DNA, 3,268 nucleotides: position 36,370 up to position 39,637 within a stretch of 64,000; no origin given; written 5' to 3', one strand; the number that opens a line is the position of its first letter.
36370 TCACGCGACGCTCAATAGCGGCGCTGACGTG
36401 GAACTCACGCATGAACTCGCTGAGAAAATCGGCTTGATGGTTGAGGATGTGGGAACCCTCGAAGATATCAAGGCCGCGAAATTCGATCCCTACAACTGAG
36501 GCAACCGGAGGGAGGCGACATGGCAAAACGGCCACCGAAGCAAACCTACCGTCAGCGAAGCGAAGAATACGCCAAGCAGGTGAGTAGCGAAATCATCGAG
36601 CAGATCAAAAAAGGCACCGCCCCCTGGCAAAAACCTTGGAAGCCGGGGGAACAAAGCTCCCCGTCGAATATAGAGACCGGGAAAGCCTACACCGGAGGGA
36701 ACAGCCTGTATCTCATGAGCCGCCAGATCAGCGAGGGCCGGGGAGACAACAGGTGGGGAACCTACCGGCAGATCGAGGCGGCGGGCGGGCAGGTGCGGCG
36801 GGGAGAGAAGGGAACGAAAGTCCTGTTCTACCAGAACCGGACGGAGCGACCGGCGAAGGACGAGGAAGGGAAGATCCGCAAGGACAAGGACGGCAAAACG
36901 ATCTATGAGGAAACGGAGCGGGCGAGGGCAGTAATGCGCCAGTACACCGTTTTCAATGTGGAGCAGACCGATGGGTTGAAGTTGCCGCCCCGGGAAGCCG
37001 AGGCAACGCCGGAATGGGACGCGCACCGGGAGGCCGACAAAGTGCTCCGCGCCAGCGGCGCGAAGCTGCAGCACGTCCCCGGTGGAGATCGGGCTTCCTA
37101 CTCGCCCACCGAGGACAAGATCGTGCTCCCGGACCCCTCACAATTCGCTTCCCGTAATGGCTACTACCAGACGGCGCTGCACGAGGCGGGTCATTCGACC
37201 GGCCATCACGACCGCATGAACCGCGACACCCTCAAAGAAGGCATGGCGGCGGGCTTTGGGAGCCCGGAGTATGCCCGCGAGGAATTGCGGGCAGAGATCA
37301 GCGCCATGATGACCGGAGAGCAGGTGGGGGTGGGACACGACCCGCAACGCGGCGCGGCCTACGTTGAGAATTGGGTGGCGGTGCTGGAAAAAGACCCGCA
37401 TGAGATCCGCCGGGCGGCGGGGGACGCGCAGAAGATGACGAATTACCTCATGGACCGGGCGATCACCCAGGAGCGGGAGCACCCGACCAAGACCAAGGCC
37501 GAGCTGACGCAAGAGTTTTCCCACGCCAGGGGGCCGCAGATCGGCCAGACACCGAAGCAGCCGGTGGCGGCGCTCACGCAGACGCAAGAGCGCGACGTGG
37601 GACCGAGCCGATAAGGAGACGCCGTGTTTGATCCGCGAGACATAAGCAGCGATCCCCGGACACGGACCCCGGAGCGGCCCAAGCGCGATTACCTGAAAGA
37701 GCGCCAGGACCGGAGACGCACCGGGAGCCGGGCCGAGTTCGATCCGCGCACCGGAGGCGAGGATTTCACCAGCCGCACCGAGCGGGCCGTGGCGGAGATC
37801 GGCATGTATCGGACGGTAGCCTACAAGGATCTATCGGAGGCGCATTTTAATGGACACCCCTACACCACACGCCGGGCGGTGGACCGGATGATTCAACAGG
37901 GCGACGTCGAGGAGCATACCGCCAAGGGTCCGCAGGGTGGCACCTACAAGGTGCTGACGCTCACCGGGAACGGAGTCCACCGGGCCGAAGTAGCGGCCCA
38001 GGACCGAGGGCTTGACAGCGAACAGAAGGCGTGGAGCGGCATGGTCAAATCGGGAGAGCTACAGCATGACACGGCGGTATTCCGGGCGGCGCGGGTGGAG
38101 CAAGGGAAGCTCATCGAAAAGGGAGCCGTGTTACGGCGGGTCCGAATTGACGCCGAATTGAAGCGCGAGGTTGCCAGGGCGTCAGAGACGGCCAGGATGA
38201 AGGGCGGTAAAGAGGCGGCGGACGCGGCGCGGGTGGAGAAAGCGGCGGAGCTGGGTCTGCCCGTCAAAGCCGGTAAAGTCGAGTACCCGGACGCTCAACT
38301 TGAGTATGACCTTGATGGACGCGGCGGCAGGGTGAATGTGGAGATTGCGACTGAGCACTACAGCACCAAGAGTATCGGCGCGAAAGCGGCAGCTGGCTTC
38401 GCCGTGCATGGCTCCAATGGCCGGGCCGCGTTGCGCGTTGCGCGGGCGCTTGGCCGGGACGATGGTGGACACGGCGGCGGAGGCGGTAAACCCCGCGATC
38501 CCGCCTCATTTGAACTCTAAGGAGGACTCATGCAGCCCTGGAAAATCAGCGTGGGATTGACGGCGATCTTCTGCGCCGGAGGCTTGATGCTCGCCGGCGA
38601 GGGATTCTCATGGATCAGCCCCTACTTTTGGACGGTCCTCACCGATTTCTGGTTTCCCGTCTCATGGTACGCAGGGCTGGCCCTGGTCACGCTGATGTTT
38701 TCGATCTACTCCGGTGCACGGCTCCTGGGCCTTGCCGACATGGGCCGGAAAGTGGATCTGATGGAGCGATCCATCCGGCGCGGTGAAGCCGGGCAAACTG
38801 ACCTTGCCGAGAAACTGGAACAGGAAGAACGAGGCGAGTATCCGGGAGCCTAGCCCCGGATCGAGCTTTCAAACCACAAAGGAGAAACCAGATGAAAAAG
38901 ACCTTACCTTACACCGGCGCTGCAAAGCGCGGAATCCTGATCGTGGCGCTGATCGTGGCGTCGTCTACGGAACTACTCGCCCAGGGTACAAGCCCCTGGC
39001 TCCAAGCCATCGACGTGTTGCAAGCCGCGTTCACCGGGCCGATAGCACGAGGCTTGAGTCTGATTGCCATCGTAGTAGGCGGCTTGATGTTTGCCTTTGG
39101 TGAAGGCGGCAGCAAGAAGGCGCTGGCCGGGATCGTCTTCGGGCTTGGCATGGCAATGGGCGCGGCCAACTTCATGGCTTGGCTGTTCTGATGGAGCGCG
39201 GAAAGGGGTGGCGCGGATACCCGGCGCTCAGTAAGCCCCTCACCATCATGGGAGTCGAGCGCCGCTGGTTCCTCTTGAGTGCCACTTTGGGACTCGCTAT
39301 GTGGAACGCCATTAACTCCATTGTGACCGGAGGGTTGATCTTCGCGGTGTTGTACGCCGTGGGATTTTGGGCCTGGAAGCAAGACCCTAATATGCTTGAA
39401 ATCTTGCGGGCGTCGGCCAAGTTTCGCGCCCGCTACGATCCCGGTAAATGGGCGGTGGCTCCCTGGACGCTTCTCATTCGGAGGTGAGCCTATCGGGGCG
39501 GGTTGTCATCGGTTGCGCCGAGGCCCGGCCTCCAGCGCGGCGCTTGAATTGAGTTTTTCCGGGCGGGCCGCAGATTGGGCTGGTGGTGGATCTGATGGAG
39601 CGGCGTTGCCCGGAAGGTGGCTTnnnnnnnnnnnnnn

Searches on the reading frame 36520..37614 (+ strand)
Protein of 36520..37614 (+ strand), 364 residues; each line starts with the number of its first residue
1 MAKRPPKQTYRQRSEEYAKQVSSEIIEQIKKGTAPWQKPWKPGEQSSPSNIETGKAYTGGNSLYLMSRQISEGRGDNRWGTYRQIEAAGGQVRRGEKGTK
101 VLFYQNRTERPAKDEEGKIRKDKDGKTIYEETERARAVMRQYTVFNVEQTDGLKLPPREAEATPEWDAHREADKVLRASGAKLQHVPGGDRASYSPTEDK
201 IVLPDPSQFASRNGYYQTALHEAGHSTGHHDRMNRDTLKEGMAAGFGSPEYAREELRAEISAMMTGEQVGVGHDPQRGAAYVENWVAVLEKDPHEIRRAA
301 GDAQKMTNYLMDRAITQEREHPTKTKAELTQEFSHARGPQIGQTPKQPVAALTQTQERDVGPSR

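Call 5: search_protein_families(library=pfam, proteins=[window:36520-37614:+], max_evalue=0.01)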
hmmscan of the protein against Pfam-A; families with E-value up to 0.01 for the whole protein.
window:36520-37614:+ (364 aa): 2 families
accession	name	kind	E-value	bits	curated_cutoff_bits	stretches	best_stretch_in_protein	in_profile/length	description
PF18818.7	MPTase-PolyVal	-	2.2e-37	128.4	27.5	1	171-301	2-125/126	Zincin-like metallopeptidase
PF08401.16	ArdcN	-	5.9e-34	117.4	22.6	1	16-145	2-123/123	N-terminal domain of anti-restriction factor ArdC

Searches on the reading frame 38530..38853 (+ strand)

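Call 5: search_protein_families(library=pfam, proteins=[window:38530-38853:+], max_evalue=0.01)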
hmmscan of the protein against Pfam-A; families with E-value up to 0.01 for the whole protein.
window:38530-38853:+ (107 aa): 1 family
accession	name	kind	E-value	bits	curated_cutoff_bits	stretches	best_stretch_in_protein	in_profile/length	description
PF07332.16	Phage_holin_3_6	-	0.0055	17.2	28.4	1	8-84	33-107/116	Putative Actinobacterial Holin-X, holin superfamily III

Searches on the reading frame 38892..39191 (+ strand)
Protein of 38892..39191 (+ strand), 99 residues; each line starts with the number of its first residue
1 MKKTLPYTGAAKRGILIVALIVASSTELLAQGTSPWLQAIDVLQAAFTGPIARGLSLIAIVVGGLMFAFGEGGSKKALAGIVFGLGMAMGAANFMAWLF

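Call 5: search_protein_families(library=pfam, proteins=[window:38892-39191:+], max_evalue=0.01)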
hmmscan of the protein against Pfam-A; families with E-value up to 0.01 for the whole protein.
window:38892-39191:+ (99 aa): 1 family
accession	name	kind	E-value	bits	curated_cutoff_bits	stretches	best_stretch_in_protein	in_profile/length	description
PF04956.18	TrbC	-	7.3e-15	55.4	27.9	1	11-98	11-98/98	TrbC/VIRB2 pilin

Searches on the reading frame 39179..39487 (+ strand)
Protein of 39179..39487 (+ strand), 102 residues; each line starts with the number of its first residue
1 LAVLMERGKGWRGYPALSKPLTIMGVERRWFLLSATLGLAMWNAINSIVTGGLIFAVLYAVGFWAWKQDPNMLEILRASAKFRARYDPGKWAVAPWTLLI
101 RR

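Call 5: search_protein_families(library=pfam, proteins=[window:39179-39487:+], max_evalue=0.01)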
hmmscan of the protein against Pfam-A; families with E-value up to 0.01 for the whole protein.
window:39179-39487:+ (102 aa): 1 family
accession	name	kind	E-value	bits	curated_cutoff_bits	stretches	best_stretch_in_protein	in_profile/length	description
PF05101.18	VirB3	-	7.1e-08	33.1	23.9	1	16-85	8-78/84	Type IV secretory pathway, VirB3-like protein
